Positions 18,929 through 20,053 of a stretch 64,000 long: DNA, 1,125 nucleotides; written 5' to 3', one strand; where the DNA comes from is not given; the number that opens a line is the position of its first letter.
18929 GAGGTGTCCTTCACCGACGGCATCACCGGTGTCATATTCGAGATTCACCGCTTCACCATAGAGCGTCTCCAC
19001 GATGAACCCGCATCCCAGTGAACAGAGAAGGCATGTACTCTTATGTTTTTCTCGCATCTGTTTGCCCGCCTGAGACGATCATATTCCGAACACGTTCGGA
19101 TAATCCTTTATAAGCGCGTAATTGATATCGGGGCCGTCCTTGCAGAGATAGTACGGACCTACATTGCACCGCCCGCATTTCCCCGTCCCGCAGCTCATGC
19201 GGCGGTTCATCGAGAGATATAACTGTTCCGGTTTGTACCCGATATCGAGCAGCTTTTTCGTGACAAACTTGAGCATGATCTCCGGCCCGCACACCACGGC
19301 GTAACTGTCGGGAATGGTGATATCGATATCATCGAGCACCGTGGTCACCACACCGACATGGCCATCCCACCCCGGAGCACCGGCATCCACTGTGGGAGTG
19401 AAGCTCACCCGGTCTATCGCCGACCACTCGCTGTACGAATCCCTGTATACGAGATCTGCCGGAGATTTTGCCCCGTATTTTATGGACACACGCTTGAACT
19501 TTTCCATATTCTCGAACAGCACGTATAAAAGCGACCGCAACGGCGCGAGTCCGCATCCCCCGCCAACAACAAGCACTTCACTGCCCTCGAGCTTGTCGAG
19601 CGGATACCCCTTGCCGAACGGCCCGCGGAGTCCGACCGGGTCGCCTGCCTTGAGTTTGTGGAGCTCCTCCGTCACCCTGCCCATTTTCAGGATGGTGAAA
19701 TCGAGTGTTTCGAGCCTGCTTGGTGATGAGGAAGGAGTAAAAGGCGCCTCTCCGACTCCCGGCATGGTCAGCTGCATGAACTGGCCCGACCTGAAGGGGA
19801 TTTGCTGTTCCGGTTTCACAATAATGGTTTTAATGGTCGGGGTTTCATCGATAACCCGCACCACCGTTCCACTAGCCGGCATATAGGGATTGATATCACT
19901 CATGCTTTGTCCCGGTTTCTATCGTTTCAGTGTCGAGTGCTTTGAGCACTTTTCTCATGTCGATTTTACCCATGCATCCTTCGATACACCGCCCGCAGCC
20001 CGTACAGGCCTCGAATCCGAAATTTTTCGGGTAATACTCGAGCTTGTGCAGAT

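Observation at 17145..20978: Unusual four-gene electron-input module on a membrane-bound FHL/Mrp-type [NiFe]-hydrogenase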

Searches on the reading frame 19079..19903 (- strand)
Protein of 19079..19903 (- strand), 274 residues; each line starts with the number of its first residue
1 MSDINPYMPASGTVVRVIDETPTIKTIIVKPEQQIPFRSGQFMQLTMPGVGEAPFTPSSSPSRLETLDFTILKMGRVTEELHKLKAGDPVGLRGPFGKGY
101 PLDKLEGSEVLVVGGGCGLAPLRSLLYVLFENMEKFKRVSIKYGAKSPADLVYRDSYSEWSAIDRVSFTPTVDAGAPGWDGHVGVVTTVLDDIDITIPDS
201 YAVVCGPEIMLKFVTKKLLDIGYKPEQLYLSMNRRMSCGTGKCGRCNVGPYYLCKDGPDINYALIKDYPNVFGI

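Call 4: search_protein_families(library=pfam, proteins=[window:19079-19903:-], max_evalue=0.001)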
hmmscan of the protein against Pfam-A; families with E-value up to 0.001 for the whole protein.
window:19079-19903:- (274 aa): 3 families
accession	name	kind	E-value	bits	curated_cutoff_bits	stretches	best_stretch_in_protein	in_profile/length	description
PF00175.26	NAD_binding_1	-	8.5e-14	52.6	22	1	113-215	2-108/109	Oxidoreductase NAD-binding domain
PF10418.14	DHODB_Fe-S_bind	-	2.2e-07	30.9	23.9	1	233-263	1-38/41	Iron-sulfur cluster binding domain of dihydroorotate dehydrogenase B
PF00970.30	FAD_binding_6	-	1e-05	26.2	21.1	1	28-98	21-96/99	Oxidoreductase FAD-binding domain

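Call 5: search_protein_families(library=ncbifam, proteins=[window:19079-19903:-], max_evalue=0.001)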
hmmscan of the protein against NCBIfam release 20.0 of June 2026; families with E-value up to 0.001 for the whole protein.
window:19079-19903:- (274 aa): 26 families (the best 25 are shown)
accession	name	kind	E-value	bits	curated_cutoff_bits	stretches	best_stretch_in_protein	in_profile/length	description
NF006220.0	PRK08345.1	subfamily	1.4e-62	211.6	395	1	1-262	2-284/294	cytochrome-c3 hydrogenase subunit gamma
TIGR02911.1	sulfite_red_B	equivalog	4.1e-60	203.1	288.6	1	6-266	2-257/261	anaerobic sulfite reductase subunit AsrB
NF040830.1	sulfhyd_ShyC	equivalog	2.6e-53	181.1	600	2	5-156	2-156/288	NAD(P)-dependent hydrogenase/sulfhydrogenase 2 subunit gamma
NF040835.1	sulfhyd_HydG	equivalog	2.4e-51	174.7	650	1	2-269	10-288/292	NADPH-dependent hydrogenase/sulfhydrogenase 1 subunit gamma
NF000796.0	PRK00054.1-1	equivalog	6.6e-47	159.9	224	1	9-261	3-231/254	dihydroorotate dehydrogenase electron transfer subunit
NF000798.0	PRK00054.1-3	equivalog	5.5e-23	81.9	219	1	63-258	58-235/244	dihydroorotate dehydrogenase electron transfer subunit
NF000799.0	PRK00054.1-4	equivalog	1.6e-22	79.8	314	1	73-246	73-229/258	dihydroorotate dehydrogenase electron transfer subunit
NF040810.1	BenC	equivalog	3.8e-20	72.3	430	1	17-230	112-327/333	benzoate 1,2-dioxygenase electron transfer component BenC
NF000797.0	PRK00054.1-2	equivalog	1.3e-19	70.5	270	1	14-249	19-241/267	dihydroorotate dehydrogenase electron transfer subunit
TIGR01941.1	nqrF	equivalog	4.1e-19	68.8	295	1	72-230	237-400/405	NADH:ubiquinone reductase (Na(+)-transporting) subunit F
NF004862.0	PRK06222.1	subfamily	2e-18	66.9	220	1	37-263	28-246/281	sulfide/dihydroorotate dehydrogenase-like FAD/NAD-binding protein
NF009414.0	PRK12778.1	equivalog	1.1e-17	63.6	1103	1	37-262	28-245/752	bifunctional dihydroorotate dehydrogenase B NAD binding subunit/NADPH-dependent glutamate synthase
NF045803.1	MethMoxFADbindMmoC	equivalog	4.2e-17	61.9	500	1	32-230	135-337/343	aromatic/alkene monooxygenase hydroxylase FAD-binding subunit MmoC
NF005963.0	PRK08051.1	equivalog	4.9e-17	62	230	1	13-229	7-226/233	NAD(P)H-flavin reductase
NF058606.1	GlBtMonoRdsGbcB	equivalog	5.3e-16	58.4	500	1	14-225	18-239/362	glycine betaine monooxygenase reductase subunit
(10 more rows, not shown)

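Call 30: search_solved_structures(query=window:19079-19903:-, max_evalue=0.00001, show_alignments=3)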
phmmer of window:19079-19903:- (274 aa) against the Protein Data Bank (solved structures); distinct sequences matched with E-value up to 0.00001: 39.
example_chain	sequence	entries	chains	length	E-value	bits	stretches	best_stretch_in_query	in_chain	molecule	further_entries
9nez_C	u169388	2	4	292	2.5e-51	178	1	4-270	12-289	Sulfhydrogenase 1 subunit gamma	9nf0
5ksw_B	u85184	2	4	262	3.2e-22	82.6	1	38-247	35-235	Dihydroorotate dehydrogenase B (NAD(+)), electron transfer subunit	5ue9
1ep1_B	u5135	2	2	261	2.2e-20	76.5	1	39-246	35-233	DIHYDROOROTATE DEHYDROGENASE B (PYRK SUBUNIT)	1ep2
1ep3_B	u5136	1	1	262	2.2e-20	76.5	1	39-246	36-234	DIHYDROOROTATE DEHYDROGENASE B (PYRK SUBUNIT)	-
7qty_A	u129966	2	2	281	2.4e-18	69.8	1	78-230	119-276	Na(+)-translocating NADH-quinone reductase subunit F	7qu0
4ylf_A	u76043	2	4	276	8.9e-16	61.4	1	31-260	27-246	Dihydroorotate dehydrogenase B (NAD(+)), electron transfer subunit homolog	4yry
7qu3_A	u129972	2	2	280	4e-15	59.3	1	73-230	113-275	Na(+)-translocating NADH-quinone reductase subunit F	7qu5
8ad3_A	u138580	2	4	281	5.1e-15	58.9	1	75-230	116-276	Na(+)-translocating NADH-quinone reductase subunit F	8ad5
4u9u_A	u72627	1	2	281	5.2e-15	58.9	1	75-230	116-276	Na(+)-translocating NADH-quinone reductase subunit F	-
8ad4_A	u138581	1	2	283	5.6e-15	58.8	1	75-230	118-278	Na(+)-translocating NADH-quinone reductase subunit F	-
4uaj_A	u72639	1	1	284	5.7e-15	58.7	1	75-230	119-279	Na(+)-translocating NADH-quinone reductase subunit F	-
2r6h_A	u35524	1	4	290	2e-14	57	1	73-228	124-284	NADH:ubiquinone oxidoreductase, Na translocating, F subunit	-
7xk3_F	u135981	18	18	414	3.3e-14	56.3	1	75-230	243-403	Na(+)-translocating NADH-quinone reductase subunit F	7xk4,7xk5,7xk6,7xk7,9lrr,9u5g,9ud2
8a1t_F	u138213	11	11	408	3.4e-14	56.2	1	75-230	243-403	Na(+)-translocating NADH-quinone reductase subunit F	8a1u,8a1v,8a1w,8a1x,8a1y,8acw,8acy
1krh_A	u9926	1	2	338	2.3e-13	53.5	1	16-225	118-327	Benzoate 1,2-Dioxygenase Reductase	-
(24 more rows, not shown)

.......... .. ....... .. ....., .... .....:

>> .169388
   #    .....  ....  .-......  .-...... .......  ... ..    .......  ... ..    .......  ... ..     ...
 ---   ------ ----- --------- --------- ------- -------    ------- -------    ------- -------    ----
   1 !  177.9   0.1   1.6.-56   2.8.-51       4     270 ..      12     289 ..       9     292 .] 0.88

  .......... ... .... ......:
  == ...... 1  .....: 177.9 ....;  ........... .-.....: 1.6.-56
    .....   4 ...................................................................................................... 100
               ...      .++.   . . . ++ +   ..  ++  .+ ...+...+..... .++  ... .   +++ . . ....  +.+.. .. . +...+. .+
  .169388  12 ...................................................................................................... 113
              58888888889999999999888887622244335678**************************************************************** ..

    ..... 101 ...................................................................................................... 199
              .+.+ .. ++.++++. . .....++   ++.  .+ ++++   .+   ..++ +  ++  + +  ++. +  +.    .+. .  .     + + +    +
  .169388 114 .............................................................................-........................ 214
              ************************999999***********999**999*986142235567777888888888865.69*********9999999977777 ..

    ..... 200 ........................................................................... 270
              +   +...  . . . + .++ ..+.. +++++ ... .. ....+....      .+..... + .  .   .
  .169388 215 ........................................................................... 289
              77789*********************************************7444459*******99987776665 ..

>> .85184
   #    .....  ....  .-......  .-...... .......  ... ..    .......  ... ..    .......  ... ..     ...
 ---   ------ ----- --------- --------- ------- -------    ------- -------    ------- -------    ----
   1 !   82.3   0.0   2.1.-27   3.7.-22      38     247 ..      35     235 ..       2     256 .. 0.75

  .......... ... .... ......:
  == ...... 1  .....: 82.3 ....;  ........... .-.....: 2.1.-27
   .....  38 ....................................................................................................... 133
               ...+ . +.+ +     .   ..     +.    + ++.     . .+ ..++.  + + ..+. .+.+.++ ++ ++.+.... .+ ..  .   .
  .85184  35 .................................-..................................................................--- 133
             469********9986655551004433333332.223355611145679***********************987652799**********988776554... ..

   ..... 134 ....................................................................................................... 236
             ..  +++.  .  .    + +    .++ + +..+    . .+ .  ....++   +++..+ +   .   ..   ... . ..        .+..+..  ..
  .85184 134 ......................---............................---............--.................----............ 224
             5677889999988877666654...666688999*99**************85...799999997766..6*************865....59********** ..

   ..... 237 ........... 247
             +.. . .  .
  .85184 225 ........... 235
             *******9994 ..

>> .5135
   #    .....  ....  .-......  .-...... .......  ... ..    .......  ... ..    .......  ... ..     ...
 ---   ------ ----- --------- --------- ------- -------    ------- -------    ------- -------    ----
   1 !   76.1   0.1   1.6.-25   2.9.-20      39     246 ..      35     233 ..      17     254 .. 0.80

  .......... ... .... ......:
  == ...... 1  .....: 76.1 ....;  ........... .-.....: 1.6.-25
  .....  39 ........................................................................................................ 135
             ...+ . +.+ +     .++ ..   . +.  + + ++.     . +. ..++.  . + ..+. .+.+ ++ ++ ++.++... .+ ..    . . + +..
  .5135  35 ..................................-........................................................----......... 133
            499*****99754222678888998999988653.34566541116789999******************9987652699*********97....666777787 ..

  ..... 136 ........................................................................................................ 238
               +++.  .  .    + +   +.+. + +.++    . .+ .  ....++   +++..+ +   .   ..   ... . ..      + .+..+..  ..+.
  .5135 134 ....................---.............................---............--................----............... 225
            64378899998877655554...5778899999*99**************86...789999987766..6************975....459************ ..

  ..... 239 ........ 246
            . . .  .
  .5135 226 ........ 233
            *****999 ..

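Call 72: find_homologous_proteins(query=window:19079-19903:-, max_evalue=1e-20)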
Query window:19079-19903:- (274 aa): 7168 proteins with E <= 1e-20 among 7825 candidates; the best 120 are listed.
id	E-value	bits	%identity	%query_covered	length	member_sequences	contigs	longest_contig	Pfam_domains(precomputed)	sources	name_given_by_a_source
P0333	2.7e-184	629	100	100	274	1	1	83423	PF10418.15,PF00175.27,PF00970.31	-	-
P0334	4.5e-154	530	82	100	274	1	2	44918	PF10418.15,PF00175.27,PF00970.31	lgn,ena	-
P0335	1.8e-152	525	80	100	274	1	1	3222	PF10418.15,PF00175.27,PF00970.31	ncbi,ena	-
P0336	6.0e-152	523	78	100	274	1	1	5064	PF10418.15,PF00175.27,PF00970.31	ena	-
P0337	2.3e-151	521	80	99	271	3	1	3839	PF10418.15,PF00175.27,PF00970.31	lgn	-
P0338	8.4e-150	516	78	100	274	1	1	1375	PF10418.15,PF00175.27,PF00970.31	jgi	jgi:NAD(P)H-flavin reductase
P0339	1.5e-148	512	81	99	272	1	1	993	PF10418.15,PF00175.27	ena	-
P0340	3.8e-148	511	78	99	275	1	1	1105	PF10418.15,PF00175.27,PF00970.31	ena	-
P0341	4.0e-148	510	78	100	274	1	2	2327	PF10418.15,PF00175.27,PF00970.31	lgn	-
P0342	7.4e-148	510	77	100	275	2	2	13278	PF10418.15,PF00175.27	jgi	-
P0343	7.8e-148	510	79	100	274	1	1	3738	PF10418.15,PF00175.27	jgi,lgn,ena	-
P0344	1.1e-147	509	78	100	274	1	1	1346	PF10418.15,PF00175.27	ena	-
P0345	2.2e-147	508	77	100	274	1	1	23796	PF10418.15,PF00175.27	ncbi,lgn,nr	ncbi:MAG: FAD/NAD(P)-binding protein [Candidatus Latescibacter sp.]|nr:FAD/NAD(P)-binding protein [C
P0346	2.8e-147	508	78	99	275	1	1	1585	PF10418.15,PF00175.27,PF00970.31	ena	-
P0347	5.3e-147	507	78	100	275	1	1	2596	PF10418.15,PF00175.27,PF00970.31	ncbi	-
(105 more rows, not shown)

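Call 80: predict_structure(alignment_id=A3)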
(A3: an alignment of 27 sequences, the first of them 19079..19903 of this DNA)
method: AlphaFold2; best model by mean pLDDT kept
length: 274 residues; sequences in the alignment: 27
mean_pLDDT: 86.2   pTM: 0.87
mean pLDDT of the five models: 86.2, 86.0, 83.3, 83.2, 82.2
residues with pLDDT >= 90: 161; 70-90: 73; 50-70: 26; < 50: 14
segments of 3 or more residues with pLDDT < 50: 1-3, 234-240, 248-250
pLDDT, mean of each block of 10 residues (from residue 1): 58 95 93 92 87 89 94 88 95 87 95 88 94 97 93 91 95 92 93 91 90 94 95 52 55 66 82 61
secondary structure, 60 per line:
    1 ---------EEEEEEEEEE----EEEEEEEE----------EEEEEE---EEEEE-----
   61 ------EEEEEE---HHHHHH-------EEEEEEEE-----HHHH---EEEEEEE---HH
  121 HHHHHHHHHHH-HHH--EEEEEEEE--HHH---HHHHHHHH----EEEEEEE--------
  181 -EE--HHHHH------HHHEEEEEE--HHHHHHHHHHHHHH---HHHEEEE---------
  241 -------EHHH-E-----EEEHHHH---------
elements in order: E10-19 E24-31 E42-47 E51-55 E67-72 H76-81 E89-96 H102-105 E109-115 H119-131 E138-145 H154-161 E166-172 H186-190 E200-205 H208-221 E228-231 E259-261 H262-265

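Call 85: fold_search(model_id=the predicted structure, library=pdb)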
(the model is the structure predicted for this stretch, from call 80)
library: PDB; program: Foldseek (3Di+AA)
matches with E <= 10: 1792; with E <= 0.001: 227
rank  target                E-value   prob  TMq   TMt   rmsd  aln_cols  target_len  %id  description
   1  9nf0_C                5.0e-28  1.00  0.87  0.82   4.0       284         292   35  Structure of the NADPH-bound Pyrococcus furiosus SHI complex (released 2025-07-09)
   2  9nez_C                6.4e-28  1.00  0.85  0.83   4.0       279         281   36  Structure of the Pyrococcus furiosus SHI complex (released 2025-07-09)
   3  5ksw_B                2.1e-18  1.00  0.71  0.74   5.0       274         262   28  DHODB-I74D mutant (released 2016-08-03)
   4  1ep1_B                3.4e-18  1.00  0.68  0.71   5.2       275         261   26  CRYSTAL STRUCTURE OF LACTOCOCCUS LACTIS DIHYDROOROTATE DEHYDROGENASE B (released 2001-01-17)
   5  2eix_A                5.8e-18  1.00  0.71  0.79   3.0       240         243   20  The Structure of Physarum polycephalum cytochrome b5 reductase (released 2007-04-17)
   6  5yly_B                6.2e-18  1.00  0.71  0.72   3.1       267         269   19  Crystal structure of the cytochrome b5 reductase domain of Ulva prolifera nitrate reductase (released 2018-05-23)
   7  2r6h_A                1.1e-17  1.00  0.71  0.68   3.4       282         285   22  Crystal structure of the domain comprising the NAD binding and the FAD binding regions of the NADH:ubiquinone oxidored (released 2007-09-11)
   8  5yly_A                1.4e-17  1.00  0.70  0.73   3.2       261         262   20  Crystal structure of the cytochrome b5 reductase domain of Ulva prolifera nitrate reductase (released 2018-05-23)
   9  7qty                  2.8e-17  1.00  0.72  0.70   2.7       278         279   21  X-ray structure of FAD domain of NqrF of Klebsiella pneumoniae (released 2022-02-09)
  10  8ad5_A                3.6e-17  1.00  0.73  0.72   3.1       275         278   21  X-ray structure of NqrF(129-408)of Vibrio cholerae variant F406A (released 2023-07-12)
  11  5tr9_A                3.6e-17  1.00  0.71  0.79   2.6       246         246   22  Crystal Structure of a ferredoxin NADP+ reductase from Neisseria gonorrhoeae with bound FAD (released 2016-11-09)
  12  8ad3_B                4.1e-17  1.00  0.73  0.72   3.2       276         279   20  X-ray structure of NqrF(129-408)of Vibrio cholerae variant F406A (released 2023-07-12)
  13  1gvh                  6.7e-17  1.00  0.74  0.52   2.3       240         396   18  The X-ray structure of ferric Escherichia coli flavohemoglobin reveals an unespected geometry of the distal heme pocket (released 2002-08-06)
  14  5ogx                  7.5e-17  1.00  0.72  0.60   2.4       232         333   22  Crystal structure of Amycolatopsis cytochrome P450 reductase GcoB. (released 2018-07-04)
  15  8ad3_A                8.5e-17  1.00  0.73  0.72   3.2       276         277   20  X-ray structure of NqrF(129-408)of Vibrio cholerae variant F406A (released 2023-07-12)
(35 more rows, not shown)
